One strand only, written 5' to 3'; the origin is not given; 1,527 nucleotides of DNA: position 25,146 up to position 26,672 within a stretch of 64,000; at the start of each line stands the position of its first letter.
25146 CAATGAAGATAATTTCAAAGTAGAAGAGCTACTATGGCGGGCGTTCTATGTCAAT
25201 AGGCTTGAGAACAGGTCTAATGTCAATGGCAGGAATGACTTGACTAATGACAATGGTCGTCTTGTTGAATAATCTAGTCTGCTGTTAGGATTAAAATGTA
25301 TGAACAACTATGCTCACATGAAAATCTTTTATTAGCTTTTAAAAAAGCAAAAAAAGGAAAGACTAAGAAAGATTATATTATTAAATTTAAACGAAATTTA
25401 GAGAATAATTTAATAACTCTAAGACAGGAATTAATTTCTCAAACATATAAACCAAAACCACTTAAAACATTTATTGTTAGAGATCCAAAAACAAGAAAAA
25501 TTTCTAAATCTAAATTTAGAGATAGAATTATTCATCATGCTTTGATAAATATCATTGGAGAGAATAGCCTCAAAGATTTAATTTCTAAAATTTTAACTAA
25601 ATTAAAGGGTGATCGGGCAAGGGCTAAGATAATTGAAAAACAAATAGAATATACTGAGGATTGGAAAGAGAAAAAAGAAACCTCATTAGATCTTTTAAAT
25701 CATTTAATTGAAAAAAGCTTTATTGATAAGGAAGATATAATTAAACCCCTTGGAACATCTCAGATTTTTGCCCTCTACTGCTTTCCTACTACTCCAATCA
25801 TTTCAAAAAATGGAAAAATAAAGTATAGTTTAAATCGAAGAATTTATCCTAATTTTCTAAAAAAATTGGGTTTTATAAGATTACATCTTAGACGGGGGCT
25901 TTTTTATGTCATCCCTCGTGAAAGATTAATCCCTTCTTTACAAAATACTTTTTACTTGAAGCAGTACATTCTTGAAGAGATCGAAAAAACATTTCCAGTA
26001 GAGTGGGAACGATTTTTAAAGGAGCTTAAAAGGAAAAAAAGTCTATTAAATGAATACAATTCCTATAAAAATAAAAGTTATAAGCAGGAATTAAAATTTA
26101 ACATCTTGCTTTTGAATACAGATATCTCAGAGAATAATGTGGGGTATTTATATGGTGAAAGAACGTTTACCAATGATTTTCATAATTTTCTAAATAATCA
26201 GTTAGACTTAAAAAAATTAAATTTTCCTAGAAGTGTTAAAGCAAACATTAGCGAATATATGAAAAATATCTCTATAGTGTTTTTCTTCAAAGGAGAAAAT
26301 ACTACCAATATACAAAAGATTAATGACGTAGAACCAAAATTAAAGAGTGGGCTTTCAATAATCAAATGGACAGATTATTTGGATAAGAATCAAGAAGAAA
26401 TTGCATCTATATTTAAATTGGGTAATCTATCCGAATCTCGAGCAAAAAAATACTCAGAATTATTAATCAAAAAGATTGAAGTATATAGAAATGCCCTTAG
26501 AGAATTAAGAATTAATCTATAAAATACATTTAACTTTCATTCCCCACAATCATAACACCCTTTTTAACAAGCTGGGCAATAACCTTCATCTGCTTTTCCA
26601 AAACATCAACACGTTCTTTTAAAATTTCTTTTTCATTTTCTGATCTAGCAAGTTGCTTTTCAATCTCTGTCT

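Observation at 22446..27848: The DGR cassette rides on a ~5.3-kb integrase/tRNA-Gln integrative element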

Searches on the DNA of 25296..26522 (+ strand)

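Call 66: search_rna_families(sources=[L105, L109, L102, L094, L106, L091], threshold=gathering)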
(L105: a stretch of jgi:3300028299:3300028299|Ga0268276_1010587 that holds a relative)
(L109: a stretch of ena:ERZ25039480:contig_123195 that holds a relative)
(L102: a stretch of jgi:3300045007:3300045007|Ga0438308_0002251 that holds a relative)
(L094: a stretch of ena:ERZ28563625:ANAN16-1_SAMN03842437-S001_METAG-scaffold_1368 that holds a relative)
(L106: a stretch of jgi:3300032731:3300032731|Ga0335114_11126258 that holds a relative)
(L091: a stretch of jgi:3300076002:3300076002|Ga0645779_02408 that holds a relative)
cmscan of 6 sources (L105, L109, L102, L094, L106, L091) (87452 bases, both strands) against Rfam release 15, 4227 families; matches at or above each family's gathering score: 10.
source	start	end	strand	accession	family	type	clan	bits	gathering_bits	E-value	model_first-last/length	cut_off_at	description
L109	2697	2833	+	RF03019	RT-16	Gene; sRNA;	-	69.2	50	1.8e-08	1-158/158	no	RT-16 RNA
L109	8049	8123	-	RF00005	tRNA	Gene; tRNA;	CL00001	67.8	29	1.7e-12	1-71/71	no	tRNA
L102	6643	6802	+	RF03019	RT-16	Gene; sRNA;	-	65.1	50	1.2e-07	1-158/158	no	RT-16 RNA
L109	45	117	+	RF00005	tRNA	Gene; tRNA;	CL00001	63.9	29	2.1e-11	1-71/71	no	tRNA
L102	5291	5362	+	RF00005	tRNA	Gene; tRNA;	CL00001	62.1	29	6.2e-11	1-71/71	no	tRNA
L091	1932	2004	+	RF00005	tRNA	Gene; tRNA;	CL00001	61.8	29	7.9e-11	1-71/71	no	tRNA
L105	4604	4676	-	RF00005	tRNA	Gene; tRNA;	CL00001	60.6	29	1.7e-10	1-71/71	no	tRNA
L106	9822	9912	+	RF00005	tRNA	Gene; tRNA;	CL00001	57.3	29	1.3e-09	1-71/71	no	tRNA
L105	2585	2792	+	RF03019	RT-16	Gene; sRNA;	-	55.2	50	1.4e-05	1-158/158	no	RT-16 RNA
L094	9840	9912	+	RF00005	tRNA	Gene; tRNA;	CL00001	49.8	29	1.5e-07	1-71/71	no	tRNA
